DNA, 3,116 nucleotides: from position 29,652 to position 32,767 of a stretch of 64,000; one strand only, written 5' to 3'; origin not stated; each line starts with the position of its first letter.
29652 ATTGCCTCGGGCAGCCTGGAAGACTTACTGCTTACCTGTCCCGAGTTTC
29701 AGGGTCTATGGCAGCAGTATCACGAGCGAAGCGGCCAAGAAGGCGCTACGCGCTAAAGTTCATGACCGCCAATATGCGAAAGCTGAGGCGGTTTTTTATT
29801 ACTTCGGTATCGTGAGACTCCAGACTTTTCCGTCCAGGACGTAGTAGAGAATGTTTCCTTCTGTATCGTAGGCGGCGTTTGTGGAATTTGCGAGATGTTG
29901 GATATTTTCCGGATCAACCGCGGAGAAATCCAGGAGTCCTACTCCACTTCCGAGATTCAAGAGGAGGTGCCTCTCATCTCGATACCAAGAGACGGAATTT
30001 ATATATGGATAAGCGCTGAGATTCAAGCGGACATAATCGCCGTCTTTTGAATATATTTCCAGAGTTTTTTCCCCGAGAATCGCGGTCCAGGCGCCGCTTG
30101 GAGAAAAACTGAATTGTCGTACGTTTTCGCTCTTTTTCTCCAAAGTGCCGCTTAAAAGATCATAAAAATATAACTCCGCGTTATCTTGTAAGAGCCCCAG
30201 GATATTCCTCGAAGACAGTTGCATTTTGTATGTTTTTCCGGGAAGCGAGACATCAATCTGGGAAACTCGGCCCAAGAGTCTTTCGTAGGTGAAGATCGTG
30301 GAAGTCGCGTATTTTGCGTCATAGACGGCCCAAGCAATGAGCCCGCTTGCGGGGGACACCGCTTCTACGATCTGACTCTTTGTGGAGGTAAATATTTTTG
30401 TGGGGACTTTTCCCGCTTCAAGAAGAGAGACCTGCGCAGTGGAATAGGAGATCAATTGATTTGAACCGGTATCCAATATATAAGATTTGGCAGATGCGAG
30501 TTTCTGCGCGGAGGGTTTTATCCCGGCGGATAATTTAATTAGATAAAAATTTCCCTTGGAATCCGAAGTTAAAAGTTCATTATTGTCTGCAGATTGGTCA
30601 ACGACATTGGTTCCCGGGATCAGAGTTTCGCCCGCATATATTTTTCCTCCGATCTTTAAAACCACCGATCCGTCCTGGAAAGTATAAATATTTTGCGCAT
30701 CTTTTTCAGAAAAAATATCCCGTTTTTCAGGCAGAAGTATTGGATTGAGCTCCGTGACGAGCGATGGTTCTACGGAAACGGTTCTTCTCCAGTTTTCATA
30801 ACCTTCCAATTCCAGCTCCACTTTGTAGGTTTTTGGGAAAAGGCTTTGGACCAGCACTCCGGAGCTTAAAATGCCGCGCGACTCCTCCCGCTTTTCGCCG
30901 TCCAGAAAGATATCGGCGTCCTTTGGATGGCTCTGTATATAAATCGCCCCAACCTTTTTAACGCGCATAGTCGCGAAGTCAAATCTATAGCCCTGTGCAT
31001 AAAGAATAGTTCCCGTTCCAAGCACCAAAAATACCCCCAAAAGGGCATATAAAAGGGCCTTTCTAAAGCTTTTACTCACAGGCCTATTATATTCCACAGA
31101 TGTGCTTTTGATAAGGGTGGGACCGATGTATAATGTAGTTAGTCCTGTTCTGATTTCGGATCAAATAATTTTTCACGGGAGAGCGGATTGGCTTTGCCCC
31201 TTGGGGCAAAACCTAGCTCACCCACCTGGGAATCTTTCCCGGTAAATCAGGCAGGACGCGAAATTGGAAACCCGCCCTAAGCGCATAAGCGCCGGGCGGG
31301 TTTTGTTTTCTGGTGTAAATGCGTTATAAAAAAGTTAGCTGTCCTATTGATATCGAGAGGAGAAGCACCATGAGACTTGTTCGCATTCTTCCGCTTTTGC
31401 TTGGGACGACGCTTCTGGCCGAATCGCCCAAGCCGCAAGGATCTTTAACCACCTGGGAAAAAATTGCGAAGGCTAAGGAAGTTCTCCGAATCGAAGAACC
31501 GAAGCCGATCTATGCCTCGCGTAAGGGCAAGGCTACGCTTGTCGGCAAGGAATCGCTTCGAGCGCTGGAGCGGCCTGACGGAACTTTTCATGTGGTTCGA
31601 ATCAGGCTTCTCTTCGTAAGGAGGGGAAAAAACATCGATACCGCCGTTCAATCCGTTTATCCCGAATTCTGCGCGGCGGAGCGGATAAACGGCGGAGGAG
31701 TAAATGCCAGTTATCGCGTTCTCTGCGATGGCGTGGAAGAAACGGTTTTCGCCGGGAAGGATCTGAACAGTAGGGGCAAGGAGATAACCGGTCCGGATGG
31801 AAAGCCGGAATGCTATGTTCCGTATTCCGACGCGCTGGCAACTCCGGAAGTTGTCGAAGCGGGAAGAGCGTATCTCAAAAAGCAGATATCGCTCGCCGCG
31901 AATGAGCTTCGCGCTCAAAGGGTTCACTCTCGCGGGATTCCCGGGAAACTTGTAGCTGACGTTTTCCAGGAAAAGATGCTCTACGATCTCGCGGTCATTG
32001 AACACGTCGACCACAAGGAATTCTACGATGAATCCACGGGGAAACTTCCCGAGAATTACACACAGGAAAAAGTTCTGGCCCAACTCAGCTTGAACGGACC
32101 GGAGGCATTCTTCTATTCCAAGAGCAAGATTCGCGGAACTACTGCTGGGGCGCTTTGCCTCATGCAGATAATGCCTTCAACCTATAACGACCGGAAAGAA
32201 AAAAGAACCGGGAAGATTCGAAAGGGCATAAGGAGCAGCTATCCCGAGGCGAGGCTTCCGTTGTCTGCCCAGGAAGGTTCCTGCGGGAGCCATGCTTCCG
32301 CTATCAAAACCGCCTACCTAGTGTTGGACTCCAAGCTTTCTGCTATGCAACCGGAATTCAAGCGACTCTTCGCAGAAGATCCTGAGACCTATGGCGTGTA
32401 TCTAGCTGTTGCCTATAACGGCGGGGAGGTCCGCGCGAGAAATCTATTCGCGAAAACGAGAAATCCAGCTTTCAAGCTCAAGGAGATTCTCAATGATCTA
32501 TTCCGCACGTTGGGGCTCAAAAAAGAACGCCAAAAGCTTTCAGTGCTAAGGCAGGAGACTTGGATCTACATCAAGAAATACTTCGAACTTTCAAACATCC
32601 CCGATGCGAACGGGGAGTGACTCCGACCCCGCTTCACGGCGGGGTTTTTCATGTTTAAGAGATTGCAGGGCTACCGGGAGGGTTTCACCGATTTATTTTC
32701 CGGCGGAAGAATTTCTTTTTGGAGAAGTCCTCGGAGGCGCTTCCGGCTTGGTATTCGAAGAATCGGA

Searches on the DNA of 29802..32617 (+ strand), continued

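Call 44: search_with_rna_model(model_id=R1, sources=[L093, L094, L095, L096], max_evalue=10, show_alignments=3)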
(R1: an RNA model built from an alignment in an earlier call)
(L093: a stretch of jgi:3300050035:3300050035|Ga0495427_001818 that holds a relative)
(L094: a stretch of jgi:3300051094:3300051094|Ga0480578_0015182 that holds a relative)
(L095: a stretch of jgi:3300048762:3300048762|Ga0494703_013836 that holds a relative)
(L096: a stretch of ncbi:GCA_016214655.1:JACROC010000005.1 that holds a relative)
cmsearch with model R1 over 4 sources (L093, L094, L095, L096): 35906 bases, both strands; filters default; matches with E-value up to 10: 3.
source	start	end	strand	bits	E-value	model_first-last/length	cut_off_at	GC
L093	2956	3074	-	81.8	9.5e-18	1-122/122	no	0.5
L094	638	756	-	81.8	9.5e-18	1-122/122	no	0.5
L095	574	692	-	81.8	9.5e-18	1-122/122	no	0.5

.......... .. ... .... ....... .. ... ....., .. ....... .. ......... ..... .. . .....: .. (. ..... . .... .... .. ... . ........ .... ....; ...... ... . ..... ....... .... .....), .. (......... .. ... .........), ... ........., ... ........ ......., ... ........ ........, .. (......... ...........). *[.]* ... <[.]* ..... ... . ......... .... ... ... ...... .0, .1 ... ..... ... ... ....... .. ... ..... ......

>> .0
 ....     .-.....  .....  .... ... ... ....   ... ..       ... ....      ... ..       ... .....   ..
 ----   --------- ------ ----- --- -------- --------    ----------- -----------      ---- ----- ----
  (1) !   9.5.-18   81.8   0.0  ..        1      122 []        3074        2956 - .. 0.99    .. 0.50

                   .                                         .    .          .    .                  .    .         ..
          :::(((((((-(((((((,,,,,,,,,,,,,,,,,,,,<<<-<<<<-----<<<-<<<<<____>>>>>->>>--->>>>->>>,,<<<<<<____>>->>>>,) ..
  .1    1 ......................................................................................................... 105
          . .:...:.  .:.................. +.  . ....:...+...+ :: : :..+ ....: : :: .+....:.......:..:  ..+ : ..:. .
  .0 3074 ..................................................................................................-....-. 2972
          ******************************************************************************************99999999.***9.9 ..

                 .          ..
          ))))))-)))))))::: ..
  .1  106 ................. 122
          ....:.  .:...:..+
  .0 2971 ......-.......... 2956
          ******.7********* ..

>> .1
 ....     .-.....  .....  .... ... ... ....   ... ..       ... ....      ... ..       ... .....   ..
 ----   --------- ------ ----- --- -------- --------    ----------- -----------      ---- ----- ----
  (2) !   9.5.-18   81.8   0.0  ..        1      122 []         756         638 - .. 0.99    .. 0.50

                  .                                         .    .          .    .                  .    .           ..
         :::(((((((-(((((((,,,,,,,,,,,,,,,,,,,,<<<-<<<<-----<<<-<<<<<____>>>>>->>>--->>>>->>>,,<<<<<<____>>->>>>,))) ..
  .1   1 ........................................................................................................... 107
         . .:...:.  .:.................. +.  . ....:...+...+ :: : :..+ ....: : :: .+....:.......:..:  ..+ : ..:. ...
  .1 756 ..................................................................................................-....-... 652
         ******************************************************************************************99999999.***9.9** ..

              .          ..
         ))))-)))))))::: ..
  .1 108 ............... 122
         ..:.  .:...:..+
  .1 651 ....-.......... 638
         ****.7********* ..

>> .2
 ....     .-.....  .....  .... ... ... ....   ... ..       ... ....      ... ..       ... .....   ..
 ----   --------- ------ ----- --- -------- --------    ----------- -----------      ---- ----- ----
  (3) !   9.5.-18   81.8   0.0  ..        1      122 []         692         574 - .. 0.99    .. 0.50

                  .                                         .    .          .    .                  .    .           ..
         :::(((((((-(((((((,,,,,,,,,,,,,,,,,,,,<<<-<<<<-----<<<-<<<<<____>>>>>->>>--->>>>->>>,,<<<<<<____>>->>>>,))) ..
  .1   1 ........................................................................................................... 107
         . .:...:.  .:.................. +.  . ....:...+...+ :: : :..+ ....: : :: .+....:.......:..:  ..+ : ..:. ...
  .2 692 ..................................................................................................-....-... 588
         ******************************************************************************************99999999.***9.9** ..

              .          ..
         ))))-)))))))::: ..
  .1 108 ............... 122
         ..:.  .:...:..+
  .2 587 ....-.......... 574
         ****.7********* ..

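Call 45: search_rna_families(sources=[L093, L096], threshold=evalue, max_evalue=1)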
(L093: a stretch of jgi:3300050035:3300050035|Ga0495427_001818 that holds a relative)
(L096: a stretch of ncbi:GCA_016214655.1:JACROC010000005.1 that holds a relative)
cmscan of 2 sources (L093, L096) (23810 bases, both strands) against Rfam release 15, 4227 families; matches with E-value up to 1: 4.
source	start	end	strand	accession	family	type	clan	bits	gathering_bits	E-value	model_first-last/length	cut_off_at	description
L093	1360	1430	+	RF00005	tRNA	Gene; tRNA;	CL00001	48.1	29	1.3e-07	1-71/71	no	tRNA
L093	1437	1498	+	RF03781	mir-4524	Gene; miRNA;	-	29.8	68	0.0099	11-74/84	no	mir-4524 microRNA precursor family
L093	1436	1499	+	RF03847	mir-1538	Gene; miRNA;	-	25.1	78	0.49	1-58/58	no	mir-1538 microRNA precursor family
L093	8533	8608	-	RF00023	tmRNA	Gene;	CL00001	23.3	47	6.6e-06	1-374/374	no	transfer-messenger RNA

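Call 48: search_rna_families(source=L012, start=2070, end=2290, threshold=evalue, max_evalue=1, show_alignments=2)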
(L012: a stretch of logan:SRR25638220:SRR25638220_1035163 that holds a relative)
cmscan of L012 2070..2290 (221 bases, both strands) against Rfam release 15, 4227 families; matches with E-value up to 1: 6.
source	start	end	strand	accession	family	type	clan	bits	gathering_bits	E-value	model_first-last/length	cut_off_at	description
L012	2093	2216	+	RF00013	6S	Gene;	-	26.8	46.4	0.0006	1-187/187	no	6S / SsrS RNA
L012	2114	2208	-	RF02865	ncS01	Gene; sRNA;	-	21.1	58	0.088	1-110/110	no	Burkholderia sRNA 1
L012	2214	2285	+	RF02351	psRNA14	Gene; sRNA;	-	20.1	60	0.35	1-84/84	no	Proteobacteria sRNA psRNA14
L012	2164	2261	+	RF01771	rnk_leader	Cis-reg; leader;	-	19.6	50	0.39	1-109/109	no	Enterobacteria rnk leader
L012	2201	2258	+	RF02399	NsiR1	Gene; sRNA;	-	15.8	39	0.74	1-60/60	no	Nitrogen stress-induced RNA 1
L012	2190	2257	+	RF02837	anti-hemB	Gene; sRNA;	-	14.2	49.5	0.52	1-81/81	no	Burkholderia RNA 7 (anti-hemB)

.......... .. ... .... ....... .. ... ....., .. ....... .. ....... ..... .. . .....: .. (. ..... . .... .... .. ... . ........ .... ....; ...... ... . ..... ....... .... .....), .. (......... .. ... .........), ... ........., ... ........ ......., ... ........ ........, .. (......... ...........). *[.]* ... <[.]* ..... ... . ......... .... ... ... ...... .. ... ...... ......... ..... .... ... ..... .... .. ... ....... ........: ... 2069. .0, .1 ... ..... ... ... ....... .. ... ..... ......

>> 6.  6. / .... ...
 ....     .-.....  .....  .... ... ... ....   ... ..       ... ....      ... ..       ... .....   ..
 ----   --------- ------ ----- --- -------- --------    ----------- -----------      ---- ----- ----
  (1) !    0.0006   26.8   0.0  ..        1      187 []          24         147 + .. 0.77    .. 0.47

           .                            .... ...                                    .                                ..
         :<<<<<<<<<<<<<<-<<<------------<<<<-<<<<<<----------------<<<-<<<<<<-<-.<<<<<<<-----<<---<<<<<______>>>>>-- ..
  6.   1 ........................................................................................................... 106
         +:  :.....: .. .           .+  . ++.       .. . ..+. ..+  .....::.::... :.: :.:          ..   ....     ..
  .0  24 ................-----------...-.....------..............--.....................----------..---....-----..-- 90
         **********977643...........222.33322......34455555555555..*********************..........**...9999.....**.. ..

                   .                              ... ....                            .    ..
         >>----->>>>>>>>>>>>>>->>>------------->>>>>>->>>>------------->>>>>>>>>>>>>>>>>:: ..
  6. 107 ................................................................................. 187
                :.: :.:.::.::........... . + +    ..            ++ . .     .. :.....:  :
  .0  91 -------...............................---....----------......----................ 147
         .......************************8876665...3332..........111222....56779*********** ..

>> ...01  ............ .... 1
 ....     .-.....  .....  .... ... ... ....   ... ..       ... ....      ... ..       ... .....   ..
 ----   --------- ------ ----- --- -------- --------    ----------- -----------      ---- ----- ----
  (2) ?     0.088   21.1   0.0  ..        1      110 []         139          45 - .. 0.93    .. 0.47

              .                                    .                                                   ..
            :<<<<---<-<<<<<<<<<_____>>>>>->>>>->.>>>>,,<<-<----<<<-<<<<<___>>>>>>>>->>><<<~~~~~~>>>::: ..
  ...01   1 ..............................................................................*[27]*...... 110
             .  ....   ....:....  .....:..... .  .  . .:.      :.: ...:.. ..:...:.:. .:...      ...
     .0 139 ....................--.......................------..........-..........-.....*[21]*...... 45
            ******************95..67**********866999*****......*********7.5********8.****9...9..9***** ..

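Call 51: search_with_rna_model(model_id=R1, sources=[L097, L098, L099], max_evalue=10, show_alignments=2)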
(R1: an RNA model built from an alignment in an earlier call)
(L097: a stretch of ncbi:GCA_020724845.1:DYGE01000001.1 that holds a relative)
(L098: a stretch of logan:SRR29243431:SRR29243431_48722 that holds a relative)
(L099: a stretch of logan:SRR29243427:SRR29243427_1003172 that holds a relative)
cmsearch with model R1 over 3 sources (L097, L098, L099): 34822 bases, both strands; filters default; matches with E-value up to 10: 4.
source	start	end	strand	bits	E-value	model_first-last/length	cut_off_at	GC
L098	99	219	-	111.4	7.1e-25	1-122/122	no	0.43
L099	107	227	-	111.4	7.1e-25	1-122/122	no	0.43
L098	99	219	+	22.7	0.0015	1-122/122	no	0.43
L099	107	227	+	22.7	0.0015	1-122/122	no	0.43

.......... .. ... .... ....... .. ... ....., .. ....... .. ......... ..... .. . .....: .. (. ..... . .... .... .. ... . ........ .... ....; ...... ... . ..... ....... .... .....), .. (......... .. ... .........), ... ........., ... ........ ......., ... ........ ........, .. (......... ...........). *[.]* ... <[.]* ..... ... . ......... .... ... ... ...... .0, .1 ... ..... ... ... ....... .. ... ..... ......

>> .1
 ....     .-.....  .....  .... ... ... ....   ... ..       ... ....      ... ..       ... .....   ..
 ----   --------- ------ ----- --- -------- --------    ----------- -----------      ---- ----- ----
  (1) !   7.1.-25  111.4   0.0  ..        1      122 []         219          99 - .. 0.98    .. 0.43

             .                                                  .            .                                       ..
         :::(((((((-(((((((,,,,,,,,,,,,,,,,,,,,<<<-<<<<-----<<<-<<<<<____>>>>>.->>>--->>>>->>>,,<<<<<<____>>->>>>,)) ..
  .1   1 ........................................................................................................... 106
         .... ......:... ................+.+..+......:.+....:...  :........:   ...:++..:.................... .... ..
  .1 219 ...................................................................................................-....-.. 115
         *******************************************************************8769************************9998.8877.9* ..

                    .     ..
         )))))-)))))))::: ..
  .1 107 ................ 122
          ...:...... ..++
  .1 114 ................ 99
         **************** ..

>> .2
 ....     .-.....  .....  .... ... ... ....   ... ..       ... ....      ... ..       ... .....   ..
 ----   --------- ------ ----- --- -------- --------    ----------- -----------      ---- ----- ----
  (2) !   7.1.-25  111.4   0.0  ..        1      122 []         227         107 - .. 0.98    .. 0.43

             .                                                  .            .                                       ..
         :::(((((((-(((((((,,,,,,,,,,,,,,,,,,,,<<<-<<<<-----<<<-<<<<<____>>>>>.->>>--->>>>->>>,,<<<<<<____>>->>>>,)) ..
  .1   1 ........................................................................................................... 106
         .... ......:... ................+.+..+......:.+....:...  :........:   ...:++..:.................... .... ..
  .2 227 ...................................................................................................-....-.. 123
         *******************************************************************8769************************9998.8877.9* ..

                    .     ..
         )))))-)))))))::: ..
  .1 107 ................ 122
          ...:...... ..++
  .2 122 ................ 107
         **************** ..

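Call 53: search_with_rna_model(model_id=R1, sources=[window, L001, L002, L003, L008, L012, L013, L014, L015, L016, L017, L093, L098], max_evalue=1e-12, make_alignment=true)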
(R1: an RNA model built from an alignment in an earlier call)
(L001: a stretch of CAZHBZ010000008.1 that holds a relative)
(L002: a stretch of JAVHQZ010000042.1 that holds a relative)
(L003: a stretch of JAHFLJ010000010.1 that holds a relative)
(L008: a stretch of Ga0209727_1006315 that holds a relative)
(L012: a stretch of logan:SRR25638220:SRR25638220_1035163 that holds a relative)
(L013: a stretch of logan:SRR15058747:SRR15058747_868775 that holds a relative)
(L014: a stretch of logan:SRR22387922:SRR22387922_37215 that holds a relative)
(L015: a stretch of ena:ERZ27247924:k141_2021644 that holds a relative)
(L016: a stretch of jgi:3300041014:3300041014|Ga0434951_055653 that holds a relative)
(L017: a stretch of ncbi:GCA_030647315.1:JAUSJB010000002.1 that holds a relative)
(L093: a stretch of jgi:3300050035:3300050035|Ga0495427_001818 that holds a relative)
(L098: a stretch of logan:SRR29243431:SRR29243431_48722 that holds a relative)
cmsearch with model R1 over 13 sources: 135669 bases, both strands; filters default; matches with E-value up to 1e-12: 13.
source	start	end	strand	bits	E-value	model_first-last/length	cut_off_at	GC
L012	2093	2215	+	134.8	6.7e-30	1-122/122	no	0.47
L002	2406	2526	+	131.6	4e-29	1-122/122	no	0.44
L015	2881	3002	+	131.4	4.4e-29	1-122/122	no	0.43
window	31139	31260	+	130.7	6.7e-29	1-122/122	no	0.51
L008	2770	2891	+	128.2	2.7e-28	1-122/122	no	0.5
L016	697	818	+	127.9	3e-28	1-122/122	no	0.52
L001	2774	2895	+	126.8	5.7e-28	1-122/122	no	0.51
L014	2783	2903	+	122.6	5.8e-27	1-122/122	no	0.4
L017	1147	1266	+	120.3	2e-26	1-122/122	no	0.43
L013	2758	2877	+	114.5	5e-25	1-122/122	no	0.45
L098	99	219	-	111.4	2.8e-24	1-122/122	no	0.43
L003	2754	2873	+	106.9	3.4e-23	1-122/122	no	0.46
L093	2956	3074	-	81.8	3.6e-17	1-122/122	no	0.5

Alignment A4: 13 matches aligned to the model, 125 columns, each read 5' to 3' on its own strand. Consensus structure (alignment columns), stored with it:
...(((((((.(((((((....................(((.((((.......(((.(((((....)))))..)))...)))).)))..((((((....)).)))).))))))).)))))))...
